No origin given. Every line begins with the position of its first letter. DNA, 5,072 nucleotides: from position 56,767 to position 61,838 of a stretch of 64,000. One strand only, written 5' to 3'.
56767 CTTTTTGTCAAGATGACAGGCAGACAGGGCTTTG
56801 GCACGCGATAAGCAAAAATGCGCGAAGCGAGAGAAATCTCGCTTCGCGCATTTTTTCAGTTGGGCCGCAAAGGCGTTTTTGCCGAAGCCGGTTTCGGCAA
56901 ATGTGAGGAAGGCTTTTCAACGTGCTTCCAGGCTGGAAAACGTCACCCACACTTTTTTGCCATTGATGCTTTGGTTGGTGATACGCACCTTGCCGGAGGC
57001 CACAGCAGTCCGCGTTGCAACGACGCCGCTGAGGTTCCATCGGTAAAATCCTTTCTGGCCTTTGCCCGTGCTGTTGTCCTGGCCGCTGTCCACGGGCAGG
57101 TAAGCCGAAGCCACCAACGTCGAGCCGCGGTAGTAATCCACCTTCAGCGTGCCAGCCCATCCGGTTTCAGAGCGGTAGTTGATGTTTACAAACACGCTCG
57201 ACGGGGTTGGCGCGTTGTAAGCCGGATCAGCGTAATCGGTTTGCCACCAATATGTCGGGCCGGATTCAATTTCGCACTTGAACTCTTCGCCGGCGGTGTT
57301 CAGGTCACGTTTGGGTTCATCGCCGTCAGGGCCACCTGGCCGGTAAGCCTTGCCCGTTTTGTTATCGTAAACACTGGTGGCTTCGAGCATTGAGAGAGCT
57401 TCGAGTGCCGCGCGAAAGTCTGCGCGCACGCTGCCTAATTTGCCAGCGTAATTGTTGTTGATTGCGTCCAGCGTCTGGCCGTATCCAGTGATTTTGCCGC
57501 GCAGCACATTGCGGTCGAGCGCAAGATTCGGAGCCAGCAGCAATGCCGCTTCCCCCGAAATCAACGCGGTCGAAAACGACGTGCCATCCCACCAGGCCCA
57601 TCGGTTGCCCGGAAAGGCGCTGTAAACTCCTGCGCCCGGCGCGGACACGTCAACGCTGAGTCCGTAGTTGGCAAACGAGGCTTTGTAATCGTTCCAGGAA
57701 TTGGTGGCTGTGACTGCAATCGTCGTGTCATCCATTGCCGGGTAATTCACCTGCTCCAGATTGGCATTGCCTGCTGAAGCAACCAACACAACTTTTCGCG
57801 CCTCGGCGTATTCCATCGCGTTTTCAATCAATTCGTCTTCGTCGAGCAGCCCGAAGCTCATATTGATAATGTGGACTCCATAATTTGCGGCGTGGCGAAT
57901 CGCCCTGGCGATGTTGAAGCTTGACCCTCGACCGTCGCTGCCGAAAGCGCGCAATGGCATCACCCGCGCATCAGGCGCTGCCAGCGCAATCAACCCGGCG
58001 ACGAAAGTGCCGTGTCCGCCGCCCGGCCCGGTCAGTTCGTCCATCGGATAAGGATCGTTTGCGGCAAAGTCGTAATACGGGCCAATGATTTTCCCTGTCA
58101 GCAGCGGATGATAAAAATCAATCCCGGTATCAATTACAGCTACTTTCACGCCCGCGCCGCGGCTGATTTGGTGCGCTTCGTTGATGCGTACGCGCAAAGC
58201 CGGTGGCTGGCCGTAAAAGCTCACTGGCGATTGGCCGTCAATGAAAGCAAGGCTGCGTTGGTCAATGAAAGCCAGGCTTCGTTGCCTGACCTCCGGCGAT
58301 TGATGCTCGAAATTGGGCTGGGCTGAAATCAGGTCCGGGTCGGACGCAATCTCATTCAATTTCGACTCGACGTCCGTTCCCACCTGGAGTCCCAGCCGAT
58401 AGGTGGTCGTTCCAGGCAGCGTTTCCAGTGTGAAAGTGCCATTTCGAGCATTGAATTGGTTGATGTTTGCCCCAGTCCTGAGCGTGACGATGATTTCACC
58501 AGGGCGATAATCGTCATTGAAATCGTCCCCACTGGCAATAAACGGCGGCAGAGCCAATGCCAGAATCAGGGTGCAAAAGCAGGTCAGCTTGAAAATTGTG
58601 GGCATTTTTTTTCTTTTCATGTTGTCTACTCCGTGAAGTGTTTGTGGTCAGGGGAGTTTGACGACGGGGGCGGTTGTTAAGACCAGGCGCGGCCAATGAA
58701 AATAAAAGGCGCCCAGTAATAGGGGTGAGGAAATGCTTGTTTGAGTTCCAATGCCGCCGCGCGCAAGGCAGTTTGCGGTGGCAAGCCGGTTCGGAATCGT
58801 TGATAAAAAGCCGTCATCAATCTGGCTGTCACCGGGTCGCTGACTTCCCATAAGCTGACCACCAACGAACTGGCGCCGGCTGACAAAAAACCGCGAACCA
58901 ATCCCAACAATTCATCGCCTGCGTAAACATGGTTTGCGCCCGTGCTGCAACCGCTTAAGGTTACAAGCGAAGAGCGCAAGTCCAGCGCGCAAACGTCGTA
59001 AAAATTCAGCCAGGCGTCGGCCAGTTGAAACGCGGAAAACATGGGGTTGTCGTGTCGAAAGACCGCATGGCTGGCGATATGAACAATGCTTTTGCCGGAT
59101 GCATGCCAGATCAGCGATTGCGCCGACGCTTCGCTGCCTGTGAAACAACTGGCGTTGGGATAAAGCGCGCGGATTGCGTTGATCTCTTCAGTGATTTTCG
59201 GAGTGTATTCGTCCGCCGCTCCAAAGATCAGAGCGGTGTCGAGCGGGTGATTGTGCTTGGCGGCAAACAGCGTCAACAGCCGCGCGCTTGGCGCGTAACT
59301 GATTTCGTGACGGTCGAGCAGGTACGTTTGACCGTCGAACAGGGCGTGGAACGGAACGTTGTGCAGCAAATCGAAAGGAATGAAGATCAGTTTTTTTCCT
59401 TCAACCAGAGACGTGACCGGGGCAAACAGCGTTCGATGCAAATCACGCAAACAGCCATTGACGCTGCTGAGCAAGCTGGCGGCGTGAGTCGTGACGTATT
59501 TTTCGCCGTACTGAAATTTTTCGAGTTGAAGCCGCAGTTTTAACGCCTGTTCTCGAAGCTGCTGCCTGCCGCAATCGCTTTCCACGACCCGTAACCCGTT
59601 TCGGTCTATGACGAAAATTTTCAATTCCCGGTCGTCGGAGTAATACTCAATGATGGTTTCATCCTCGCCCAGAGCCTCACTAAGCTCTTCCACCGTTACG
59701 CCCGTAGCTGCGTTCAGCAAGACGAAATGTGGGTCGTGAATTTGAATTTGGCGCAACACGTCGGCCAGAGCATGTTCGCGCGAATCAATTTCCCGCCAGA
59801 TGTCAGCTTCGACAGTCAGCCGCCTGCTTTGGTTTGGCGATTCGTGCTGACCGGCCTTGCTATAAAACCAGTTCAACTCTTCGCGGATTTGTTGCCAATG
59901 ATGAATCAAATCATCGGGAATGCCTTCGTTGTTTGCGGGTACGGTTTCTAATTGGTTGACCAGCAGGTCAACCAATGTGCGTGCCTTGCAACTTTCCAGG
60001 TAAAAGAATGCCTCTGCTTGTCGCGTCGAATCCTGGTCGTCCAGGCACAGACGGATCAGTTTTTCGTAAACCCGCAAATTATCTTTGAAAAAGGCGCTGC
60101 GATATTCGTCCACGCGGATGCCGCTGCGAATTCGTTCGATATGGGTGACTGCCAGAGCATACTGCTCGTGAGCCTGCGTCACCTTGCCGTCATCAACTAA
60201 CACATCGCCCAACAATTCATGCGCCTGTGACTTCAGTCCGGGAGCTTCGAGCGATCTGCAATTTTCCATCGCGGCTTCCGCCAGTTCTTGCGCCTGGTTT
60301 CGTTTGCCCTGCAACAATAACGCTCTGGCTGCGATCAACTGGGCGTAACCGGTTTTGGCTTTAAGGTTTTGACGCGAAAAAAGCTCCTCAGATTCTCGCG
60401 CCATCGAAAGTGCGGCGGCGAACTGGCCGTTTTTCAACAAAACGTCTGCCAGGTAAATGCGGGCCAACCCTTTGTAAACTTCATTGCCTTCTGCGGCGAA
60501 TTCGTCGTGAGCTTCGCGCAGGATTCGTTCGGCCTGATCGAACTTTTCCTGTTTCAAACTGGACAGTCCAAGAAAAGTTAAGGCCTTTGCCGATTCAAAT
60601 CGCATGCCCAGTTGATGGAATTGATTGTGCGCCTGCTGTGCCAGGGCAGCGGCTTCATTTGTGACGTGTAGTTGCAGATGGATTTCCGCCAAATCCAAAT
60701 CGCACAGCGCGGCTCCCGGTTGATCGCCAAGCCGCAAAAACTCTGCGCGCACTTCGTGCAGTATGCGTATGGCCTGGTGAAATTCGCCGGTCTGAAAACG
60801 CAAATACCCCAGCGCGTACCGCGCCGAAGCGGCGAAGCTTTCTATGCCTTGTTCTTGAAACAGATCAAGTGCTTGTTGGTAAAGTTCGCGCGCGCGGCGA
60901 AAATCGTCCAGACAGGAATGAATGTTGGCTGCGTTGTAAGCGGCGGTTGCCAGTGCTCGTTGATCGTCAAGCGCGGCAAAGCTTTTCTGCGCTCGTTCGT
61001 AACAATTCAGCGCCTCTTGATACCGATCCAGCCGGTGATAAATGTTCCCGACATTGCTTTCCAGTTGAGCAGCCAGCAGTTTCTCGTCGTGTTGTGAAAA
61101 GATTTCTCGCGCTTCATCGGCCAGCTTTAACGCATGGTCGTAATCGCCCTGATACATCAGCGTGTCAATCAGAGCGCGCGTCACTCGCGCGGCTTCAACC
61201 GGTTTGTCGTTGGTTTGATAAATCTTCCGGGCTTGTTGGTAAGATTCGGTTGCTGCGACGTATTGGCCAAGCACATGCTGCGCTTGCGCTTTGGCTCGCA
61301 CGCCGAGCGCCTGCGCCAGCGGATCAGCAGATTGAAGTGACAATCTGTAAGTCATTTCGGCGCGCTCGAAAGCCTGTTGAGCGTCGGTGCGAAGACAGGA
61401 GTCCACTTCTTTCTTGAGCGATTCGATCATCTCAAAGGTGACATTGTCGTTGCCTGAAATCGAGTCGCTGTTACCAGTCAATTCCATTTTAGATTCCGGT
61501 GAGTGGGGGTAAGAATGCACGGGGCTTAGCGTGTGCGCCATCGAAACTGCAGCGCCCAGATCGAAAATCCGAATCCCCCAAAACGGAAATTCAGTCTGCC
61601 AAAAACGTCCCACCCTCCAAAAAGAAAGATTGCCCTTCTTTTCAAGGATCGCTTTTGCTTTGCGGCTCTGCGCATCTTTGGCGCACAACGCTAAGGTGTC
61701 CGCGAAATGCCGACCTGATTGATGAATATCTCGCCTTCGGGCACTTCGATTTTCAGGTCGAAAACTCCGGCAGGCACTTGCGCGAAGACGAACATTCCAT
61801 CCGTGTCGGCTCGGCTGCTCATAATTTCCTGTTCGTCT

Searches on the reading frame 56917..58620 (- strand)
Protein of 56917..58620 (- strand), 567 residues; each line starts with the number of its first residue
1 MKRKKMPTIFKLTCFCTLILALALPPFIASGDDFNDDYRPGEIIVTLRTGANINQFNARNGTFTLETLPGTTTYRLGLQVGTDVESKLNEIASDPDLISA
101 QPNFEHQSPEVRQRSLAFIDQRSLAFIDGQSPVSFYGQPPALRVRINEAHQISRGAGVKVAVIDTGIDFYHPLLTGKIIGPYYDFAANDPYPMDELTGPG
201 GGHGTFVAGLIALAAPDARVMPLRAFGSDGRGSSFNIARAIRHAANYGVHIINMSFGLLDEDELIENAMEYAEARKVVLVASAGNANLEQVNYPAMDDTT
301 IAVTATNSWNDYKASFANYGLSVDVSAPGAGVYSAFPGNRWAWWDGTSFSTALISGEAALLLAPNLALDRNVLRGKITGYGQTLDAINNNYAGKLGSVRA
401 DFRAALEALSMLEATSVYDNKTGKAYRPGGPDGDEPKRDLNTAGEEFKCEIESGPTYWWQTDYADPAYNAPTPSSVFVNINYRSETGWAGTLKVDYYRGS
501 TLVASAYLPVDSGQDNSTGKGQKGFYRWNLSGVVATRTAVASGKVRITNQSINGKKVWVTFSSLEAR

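Call 18: search_protein_families(library=pfam, proteins=[window:56917-58620:-], max_evalue=0.001)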
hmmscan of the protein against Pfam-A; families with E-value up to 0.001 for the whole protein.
window:56917-58620:- (567 aa): 2 families
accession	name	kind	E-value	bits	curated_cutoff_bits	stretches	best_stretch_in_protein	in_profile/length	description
PF00082.27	Peptidase_S8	-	2.8e-39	135.6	21.8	1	155-374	1-266/288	Subtilase family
PF22148.1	Fervidolysin_NPro-like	-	1.6e-06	28.8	21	1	34-103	11-81/81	Fervidolysin N-terminal prodomain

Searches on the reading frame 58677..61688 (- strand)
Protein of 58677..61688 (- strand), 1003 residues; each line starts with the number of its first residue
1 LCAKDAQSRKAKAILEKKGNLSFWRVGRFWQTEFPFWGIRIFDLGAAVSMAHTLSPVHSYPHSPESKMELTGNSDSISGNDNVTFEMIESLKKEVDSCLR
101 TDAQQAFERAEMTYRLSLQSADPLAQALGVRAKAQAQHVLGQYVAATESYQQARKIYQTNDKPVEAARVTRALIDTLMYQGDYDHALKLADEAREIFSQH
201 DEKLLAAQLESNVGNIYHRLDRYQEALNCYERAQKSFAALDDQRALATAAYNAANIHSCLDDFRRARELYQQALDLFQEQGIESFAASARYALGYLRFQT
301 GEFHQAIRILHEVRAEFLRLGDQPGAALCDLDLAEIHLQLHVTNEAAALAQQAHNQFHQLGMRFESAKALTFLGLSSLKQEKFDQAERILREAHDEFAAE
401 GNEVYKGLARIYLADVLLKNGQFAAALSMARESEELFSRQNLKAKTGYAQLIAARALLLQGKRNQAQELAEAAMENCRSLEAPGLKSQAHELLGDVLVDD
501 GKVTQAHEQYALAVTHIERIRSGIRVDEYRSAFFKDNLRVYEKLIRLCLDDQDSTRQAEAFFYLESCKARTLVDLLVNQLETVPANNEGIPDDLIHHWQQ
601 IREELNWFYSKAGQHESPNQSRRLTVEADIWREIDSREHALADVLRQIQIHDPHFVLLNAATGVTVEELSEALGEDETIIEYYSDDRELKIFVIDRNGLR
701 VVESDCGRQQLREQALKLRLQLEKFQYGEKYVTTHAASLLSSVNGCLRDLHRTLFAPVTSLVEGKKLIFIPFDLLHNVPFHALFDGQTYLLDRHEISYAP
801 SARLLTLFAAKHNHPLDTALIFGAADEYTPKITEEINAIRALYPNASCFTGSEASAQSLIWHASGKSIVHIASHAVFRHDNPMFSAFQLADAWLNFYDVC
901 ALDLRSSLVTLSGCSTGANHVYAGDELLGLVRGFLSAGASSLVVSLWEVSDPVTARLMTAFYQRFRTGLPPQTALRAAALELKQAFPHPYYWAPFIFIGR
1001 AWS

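Call 18: search_protein_families(library=pfam, proteins=[window:58677-61688:-], max_evalue=0.001)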
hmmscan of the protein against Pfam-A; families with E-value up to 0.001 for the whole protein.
window:58677-61688:- (1003 aa): 16 families
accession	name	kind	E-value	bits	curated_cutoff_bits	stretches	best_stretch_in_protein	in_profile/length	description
PF12770.12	CHAT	-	1.2e-56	192.8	24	1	746-999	3-288/289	CHAT domain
PF13424.12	TPR_12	-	3.9e-28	97.9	30.1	2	206-279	2-77/77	Tetratricopeptide repeat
PF00515.34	TPR_1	-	5e-16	58.2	27.8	1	210-234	4-28/34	Tetratricopeptide repeat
PF07719.23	TPR_2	-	1.3e-15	56.6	27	1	212-235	6-29/34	Tetratricopeptide repeat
PF17874.7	TPR_MalT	-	2.3e-12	47.3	45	2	169-427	5-260/336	MalT-like TPR region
PF14938.12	SNAP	-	1.7e-10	41.3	25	2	102-235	53-183/282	Soluble NSF attachment protein, SNAP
PF13428.12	TPR_14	-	1.7e-09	37.8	23.5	0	169-201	3-35/44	Tetratricopeptide repeat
PF12895.13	ANAPC3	-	7.8e-08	32.9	27.2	0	174-232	30-81/82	Anaphase-promoting complex, cyclosome, subunit 3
PF09976.15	TPR_21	-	3.1e-07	30.8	25.5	0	466-518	125-177/193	Tetratricopeptide repeat-like domain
PF13374.12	TPR_10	-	3.7e-07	30.4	27.5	0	246-277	1-32/42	Tetratricopeptide repeat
PF13432.12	TPR_16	-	8.4e-07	29.8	32.7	0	260-307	10-51/65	Tetratricopeptide repeat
PF13181.12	TPR_8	-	9.5e-06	25.8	25.7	0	212-235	6-29/34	Tetratricopeptide repeat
PF25058.1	ARM_TT21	-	1.6e-05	25.4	27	0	204-315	11-122/155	Tetratricopeptide repeat protein 21 ARM repeat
PF13176.12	TPR_7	-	7.3e-05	23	27.9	0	211-233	3-27/36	Tetratricopeptide repeat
PF14559.12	TPR_19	-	0.00021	22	25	0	262-316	6-54/68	Tetratricopeptide repeat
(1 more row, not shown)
